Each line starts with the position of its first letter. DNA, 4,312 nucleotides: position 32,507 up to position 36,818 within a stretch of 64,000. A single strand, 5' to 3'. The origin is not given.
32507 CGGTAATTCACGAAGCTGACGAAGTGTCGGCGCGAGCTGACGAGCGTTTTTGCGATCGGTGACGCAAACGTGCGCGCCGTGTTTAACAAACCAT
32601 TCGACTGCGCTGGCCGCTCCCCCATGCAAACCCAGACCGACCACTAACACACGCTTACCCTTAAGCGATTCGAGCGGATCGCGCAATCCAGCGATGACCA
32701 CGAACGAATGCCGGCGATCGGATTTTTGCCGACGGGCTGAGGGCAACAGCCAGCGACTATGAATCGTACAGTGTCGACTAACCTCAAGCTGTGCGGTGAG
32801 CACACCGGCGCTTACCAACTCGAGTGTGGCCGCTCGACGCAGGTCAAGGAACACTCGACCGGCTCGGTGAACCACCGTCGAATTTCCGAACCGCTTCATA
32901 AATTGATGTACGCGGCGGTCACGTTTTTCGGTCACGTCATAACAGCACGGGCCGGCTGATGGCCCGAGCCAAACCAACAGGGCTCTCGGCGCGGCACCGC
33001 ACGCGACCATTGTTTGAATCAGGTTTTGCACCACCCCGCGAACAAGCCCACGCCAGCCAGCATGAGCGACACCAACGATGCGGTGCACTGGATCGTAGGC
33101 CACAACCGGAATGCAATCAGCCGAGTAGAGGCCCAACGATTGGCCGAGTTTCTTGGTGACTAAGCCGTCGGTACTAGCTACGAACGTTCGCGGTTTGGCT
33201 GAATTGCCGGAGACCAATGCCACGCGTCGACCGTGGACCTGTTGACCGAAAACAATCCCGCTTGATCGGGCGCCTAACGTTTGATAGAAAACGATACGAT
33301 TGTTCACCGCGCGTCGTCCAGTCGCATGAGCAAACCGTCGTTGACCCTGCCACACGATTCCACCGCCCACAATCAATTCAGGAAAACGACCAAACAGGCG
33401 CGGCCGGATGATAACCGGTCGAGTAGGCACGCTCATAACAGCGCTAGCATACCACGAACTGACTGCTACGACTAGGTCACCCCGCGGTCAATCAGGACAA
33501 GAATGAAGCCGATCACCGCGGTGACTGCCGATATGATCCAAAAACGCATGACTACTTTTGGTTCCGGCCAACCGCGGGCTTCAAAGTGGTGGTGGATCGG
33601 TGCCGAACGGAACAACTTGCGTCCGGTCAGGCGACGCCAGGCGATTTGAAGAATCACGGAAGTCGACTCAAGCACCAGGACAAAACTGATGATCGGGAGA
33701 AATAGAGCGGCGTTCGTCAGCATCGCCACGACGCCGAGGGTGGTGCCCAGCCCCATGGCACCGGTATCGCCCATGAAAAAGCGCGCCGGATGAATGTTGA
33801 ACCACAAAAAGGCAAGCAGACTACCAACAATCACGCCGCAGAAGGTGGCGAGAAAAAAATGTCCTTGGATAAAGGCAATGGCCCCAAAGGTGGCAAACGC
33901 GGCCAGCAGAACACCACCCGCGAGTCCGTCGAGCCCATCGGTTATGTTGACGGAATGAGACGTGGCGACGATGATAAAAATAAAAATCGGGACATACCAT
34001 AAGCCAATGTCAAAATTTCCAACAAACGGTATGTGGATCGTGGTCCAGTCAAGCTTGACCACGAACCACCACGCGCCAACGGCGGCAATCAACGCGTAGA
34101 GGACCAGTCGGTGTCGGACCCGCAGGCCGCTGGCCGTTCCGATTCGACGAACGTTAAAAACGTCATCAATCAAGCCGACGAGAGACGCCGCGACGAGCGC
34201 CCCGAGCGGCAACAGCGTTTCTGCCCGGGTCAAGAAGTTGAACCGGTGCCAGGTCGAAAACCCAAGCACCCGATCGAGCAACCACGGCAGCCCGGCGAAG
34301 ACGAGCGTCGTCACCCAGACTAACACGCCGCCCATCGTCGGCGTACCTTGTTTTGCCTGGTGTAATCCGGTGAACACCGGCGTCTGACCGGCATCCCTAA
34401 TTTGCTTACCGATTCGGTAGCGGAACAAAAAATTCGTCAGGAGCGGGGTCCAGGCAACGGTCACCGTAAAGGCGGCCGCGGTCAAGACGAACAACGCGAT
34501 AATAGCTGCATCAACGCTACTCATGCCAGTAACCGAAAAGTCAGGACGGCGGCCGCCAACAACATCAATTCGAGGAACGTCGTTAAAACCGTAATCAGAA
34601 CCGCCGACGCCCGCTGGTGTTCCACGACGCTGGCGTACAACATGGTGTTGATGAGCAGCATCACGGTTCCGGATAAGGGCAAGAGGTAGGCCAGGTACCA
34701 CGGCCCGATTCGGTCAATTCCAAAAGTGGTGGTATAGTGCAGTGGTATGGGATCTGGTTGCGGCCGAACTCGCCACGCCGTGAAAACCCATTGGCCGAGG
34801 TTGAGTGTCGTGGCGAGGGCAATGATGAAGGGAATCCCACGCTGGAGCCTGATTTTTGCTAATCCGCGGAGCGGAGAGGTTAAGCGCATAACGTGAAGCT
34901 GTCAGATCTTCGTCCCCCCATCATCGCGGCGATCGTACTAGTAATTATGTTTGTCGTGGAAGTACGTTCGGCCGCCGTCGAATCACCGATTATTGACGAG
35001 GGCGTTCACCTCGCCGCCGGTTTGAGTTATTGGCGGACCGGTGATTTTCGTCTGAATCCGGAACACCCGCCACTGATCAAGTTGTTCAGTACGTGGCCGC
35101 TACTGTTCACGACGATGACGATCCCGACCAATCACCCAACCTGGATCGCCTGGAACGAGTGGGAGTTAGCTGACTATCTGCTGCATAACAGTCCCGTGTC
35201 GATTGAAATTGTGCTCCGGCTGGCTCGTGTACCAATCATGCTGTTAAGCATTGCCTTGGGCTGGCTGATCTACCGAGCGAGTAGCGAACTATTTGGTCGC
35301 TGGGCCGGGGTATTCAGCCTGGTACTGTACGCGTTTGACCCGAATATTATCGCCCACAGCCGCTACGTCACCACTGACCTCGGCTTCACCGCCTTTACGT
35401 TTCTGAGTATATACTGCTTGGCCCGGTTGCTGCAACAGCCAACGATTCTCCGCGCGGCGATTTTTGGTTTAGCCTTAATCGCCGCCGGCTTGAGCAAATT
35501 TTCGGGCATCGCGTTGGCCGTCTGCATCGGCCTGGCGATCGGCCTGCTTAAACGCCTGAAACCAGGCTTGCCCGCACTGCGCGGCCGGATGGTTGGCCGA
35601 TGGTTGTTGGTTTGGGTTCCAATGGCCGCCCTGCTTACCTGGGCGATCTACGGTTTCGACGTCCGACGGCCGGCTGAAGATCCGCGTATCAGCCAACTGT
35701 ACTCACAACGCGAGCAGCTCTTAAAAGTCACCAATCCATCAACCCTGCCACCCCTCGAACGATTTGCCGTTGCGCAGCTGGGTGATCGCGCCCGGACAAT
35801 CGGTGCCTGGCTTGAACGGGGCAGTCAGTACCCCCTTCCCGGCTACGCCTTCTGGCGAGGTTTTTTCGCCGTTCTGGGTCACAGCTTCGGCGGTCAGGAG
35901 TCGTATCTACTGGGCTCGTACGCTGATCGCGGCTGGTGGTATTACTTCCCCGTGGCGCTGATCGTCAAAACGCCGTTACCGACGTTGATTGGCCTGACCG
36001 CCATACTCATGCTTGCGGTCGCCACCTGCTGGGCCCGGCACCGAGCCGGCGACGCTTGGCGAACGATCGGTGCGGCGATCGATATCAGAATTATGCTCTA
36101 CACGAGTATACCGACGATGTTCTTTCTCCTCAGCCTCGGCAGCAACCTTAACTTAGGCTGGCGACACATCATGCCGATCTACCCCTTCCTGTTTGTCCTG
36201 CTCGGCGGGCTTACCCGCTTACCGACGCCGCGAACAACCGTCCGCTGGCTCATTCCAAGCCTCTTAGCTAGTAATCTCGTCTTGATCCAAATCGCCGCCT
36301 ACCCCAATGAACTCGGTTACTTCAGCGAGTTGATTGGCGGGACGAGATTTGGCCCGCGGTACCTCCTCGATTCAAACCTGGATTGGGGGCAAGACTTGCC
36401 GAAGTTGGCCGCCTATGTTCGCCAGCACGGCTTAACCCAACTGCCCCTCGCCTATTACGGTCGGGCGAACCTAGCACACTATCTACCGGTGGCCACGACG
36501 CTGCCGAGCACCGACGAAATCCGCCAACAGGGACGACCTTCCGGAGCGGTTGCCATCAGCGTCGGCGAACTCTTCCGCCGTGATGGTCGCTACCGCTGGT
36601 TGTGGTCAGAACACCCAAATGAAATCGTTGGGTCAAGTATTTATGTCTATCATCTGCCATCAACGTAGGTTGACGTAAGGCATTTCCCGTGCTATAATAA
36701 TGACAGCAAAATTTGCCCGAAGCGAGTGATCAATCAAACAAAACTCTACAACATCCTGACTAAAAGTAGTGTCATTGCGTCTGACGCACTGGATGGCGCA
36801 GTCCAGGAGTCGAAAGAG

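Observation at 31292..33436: PgeF/YfiH (DUF152) fused in-frame to MurD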

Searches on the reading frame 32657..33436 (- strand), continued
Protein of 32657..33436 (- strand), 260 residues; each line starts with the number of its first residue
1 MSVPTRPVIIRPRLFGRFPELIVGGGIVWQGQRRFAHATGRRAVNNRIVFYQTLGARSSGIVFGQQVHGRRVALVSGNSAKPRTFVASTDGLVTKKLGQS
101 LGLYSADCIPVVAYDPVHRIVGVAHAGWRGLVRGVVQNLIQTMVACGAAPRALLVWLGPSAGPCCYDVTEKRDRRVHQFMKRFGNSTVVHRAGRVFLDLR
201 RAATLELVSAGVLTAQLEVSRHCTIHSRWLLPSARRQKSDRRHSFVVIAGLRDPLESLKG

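Call 75: find_homologous_proteins(query=P0191, max_evalue=1e-20)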
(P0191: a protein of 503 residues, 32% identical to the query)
Query P0191 (503 aa): 7939 proteins with E <= 1e-20 among 8000 candidates; the best 120 are listed.
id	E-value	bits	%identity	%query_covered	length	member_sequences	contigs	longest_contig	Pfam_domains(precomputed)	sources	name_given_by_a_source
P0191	0.0e+0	1132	100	100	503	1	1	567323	PF02578.21,PF01177.28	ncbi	ncbi:MAG: glutamate racemase [bacterium]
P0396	1.3e-69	254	48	52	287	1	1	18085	PF01177.28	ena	-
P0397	2.4e-69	253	48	52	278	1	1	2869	PF01177.28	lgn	-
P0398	2.6e-69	253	47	52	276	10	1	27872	PF01177.28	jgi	-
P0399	3.4e-69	252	52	47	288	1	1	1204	PF01177.28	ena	-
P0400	5.0e-69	252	39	52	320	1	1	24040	PF01177.28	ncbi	-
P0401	4.5e-67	245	46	50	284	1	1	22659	PF01177.28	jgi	-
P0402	1.5e-66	244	49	48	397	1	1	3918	PF01177.28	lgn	-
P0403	1.2e-65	241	49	50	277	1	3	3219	PF01177.28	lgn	-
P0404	1.3e-65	240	45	52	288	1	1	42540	PF01177.28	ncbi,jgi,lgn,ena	ncbi:MAG: glutamate racemase [Patescibacteria group bacterium]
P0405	2.0e-65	240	44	53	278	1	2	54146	PF01177.28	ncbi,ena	-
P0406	2.0e-65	240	48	52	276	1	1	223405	PF01177.28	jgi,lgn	jgi:glutamate racemase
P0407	2.7e-65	239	45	52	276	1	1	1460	PF01177.28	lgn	-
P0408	6.5e-65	238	47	50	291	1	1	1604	PF01177.28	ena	-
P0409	7.1e-65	238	48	52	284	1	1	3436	PF01177.28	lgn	-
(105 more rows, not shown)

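Call 76: find_encoding_contigs(protein=P0191, flank=7000, max_places=2)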
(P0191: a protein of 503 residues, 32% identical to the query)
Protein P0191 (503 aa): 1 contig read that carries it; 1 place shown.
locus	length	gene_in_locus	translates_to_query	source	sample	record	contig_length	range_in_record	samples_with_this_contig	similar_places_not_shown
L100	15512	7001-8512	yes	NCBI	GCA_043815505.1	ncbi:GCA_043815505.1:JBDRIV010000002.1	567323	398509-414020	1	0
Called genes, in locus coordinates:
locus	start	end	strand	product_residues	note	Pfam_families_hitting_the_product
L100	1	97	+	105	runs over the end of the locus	-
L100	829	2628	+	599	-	PF01336:tRNA_anti-codon, PF00152:tRNA-synt_2, PF02938:GAD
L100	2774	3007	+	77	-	-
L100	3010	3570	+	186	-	PF04073:tRNA_edit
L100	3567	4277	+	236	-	PF02616:SMC_ScpA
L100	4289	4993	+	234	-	PF04079:SMC_ScpB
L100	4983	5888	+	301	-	PF00768:Peptidase_S11, PF13354:Beta-lactamase2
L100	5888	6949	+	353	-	PF00953:Glycos_transf_4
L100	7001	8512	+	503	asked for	PF01177:Asp_Glu_race, PF02578:Cu-oxidase_4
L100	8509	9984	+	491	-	PF08245:Mur_ligase_M, PF02875:Mur_ligase_C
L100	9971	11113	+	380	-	PF01098:FTSW_RODA_SPOVE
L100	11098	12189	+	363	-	PF03033:Glyco_transf_28, PF04101:Glyco_tran_28_C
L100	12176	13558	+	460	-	PF01225:Mur_ligase, PF08245:Mur_ligase_M, PF02875:Mur_ligase_C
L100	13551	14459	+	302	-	PF01565:FAD_binding_4, PF02873:MurB_C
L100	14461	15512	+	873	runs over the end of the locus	PF07517:SecA_DEAD, PF00270:DEAD (weak), PF01043:SecA_PP_bind, PF21090:P-loop_SecA, PF07516:SecA_SW, PF02810:SEC-C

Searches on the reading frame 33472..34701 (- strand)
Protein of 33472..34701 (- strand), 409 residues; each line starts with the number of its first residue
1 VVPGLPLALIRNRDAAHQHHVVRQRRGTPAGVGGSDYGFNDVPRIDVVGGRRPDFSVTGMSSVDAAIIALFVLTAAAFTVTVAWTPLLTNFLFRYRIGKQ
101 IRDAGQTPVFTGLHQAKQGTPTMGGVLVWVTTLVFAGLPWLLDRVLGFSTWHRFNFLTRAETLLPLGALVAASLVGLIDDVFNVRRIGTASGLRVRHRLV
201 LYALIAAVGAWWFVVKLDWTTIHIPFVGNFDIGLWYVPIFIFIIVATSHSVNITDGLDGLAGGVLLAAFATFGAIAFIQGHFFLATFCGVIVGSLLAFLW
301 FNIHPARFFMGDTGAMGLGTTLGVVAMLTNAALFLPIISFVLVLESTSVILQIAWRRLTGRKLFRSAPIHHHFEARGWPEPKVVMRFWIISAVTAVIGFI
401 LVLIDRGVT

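Call 4: search_protein_families(library=pfam, proteins=[window:33472-34701:-], max_evalue=0.01)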
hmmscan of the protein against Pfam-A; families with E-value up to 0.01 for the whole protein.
window:33472-34701:- (409 aa): 2 families
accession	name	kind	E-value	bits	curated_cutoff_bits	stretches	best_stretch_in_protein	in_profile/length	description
PF00953.26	Glycos_transf_4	-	1.7e-33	116.3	27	1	166-328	5-158/160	Glycosyl transferase family 4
PF10555.14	MraY_sig1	-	0.00029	20.6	20.1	1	117-127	1-11/13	Phospho-N-acetylmuramoyl-pentapeptide-transferase signature 1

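Call 5: search_protein_families(library=ncbifam, proteins=[window:33472-34701:-], max_evalue=0.01)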
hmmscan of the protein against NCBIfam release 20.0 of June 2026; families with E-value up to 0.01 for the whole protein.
window:33472-34701:- (409 aa): 3 families
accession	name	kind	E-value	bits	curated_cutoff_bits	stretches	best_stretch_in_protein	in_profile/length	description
TIGR00445.1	mraY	equivalog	1.2e-62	212.3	192.05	1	86-402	6-318/321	phospho-N-acetylmuramoyl-pentapeptide-transferase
NF053644.1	MraY_archaea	equivalog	7.2e-33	114.3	450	2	221-398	167-339/340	pseudomurein biosynthesis MraY family phospho-N-acetylmuramoyl-pentapeptide-transferase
TIGR02380.1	ECA_wecA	exception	7.9e-12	45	326.05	1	173-400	78-307/346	UDP-N-acetylglucosamine--undecaprenyl-phosphate N-acetylglucosaminephosphotransferase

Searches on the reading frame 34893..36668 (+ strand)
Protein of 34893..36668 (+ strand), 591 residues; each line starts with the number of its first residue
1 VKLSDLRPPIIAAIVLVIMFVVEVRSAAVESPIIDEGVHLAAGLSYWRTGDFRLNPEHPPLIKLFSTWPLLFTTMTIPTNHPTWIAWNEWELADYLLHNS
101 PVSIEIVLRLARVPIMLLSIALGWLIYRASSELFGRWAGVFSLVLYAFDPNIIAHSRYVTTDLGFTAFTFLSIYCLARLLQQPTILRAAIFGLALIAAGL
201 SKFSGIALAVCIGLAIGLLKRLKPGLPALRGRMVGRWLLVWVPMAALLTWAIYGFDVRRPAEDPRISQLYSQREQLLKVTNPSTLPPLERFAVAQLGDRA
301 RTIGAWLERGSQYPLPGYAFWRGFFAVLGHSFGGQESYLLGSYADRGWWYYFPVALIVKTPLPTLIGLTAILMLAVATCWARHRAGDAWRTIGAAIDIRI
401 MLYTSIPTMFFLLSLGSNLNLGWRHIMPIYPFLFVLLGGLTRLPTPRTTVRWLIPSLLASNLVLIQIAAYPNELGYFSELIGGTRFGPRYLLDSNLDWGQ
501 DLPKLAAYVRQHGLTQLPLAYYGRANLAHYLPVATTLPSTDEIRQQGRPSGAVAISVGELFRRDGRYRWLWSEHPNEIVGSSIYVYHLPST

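Call 4: search_protein_families(library=pfam, proteins=[window:34893-36668:+], max_evalue=0.01)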
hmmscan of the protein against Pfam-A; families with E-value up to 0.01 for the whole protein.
window:34893-36668:+ (591 aa): 2 families
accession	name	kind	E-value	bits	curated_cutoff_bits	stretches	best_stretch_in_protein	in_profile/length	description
PF13231.12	PMT_2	-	5.4e-10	40.2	26.1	1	111-214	24-127/160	Dolichyl-phosphate-mannose-protein mannosyltransferase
PF02366.24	PMT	-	7.8e-06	26.1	22.7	1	117-253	91-233/245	Dolichyl-phosphate-mannose-protein mannosyltransferase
